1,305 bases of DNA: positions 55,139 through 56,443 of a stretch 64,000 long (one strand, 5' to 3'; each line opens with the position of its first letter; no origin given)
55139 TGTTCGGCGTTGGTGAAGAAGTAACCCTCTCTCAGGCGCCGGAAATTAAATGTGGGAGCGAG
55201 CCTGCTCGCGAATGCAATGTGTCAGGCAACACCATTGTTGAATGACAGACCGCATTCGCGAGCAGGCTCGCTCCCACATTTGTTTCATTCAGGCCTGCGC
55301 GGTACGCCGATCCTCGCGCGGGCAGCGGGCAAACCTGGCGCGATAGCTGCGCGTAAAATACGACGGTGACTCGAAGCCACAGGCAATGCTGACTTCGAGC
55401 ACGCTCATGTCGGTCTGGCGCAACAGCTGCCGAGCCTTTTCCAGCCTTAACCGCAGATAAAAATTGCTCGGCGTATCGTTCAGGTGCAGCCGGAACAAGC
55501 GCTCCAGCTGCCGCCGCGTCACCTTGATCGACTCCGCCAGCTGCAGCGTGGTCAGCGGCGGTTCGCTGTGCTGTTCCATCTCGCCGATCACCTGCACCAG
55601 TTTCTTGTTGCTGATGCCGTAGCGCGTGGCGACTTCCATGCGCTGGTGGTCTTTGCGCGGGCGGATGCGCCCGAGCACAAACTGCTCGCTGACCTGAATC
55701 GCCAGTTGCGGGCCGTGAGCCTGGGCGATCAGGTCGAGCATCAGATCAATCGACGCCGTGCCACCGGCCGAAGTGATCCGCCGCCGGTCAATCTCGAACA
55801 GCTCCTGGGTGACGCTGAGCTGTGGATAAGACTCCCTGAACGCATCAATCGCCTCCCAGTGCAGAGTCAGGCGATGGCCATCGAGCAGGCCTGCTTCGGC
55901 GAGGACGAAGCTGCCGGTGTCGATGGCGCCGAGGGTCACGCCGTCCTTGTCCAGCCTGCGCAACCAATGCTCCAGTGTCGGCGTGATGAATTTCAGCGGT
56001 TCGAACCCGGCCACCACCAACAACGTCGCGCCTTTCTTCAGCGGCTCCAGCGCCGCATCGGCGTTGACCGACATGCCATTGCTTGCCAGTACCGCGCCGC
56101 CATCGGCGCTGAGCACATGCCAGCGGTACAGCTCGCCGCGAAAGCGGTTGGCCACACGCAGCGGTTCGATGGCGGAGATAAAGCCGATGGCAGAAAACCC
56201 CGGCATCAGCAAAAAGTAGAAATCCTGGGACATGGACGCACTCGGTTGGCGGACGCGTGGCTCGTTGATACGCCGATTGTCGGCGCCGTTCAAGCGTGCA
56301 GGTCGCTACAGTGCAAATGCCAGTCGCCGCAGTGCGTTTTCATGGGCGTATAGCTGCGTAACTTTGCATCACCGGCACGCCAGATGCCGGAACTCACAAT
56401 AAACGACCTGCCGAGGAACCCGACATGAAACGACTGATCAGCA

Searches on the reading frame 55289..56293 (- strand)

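Call 16: search_protein_families(library=ncbifam, proteins=[window:55289-56293:-])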
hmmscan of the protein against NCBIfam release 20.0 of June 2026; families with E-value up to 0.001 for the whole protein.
window:55289-56293:- (334 aa): 29 families (the best 25 are shown)
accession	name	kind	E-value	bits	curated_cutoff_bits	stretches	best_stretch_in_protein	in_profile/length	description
NF052371.1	TransRegGbdRPseu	equivalog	1e-101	340.6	480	1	16-333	10-328/365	choline metabolism transcriptional regulator GbdR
NF006902.0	PRK09393.1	equivalog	1.6e-48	165.6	425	1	54-332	43-322/327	transcriptional regulator FtrA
NF010028.0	PRK13503.1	equivalog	4.9e-15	55.7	288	1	227-332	168-273/278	HTH-type transcriptional activator RhaS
NF041686.2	ant_diox_reg_AndR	equivalog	3.6e-11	43.2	350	1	195-328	181-317/321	anthranilate 1,2-dioxygenase regulatory protein AndR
NF007860.0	PRK10572.1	equivalog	1.7e-08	33.7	208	1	195-332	155-285/292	arabinose operon transcriptional regulator AraC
NF040475.1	chlor_reg_RclR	equivalog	2e-08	33.9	400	1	231-332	178-279/284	reactive chlorine-specific transcriptional regulator RclR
NF047455.1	TF_Staph_AryK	equivalog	2.5e-08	32.7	850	1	224-333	151-260/759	transcriptional regulator AryK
NF007584.0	PRK10219.1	equivalog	2.8e-08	34.1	174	1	234-330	9-105/107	superoxide response transcriptional regulator SoxS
NF012144.2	ramA_TF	equivalog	4.5e-08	33.5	180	1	231-331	6-106/108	RamA family antibiotic efflux transcriptional regulator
NF007243.0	PRK09685.1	equivalog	6.2e-08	32.4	199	1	227-332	198-302/303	transcriptional regulator FeaR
NF010026.0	PRK13501.1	equivalog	7.1e-08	32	363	1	195-327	141-273/290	HTH-type transcriptional activator RhaR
NF007693.0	PRK10371.1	equivalog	1.1e-07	31.4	253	1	232-333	200-301/309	transcriptional regulator MelR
TIGR01383.1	not_thiJ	equivalog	2.8e-07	30.4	131.25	1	31-203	8-179/180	DJ-1 family glyoxalase III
NF011733.0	PRK15186.1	equivalog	2.8e-07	30.2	403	1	256-327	207-277/291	AraC family transcriptional regulator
NF052534.1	RzbtTranRegRhrA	equivalog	4e-07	29.6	500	1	247-332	225-311/312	rhizobactin biosynthesis transcriptional regulator RhrA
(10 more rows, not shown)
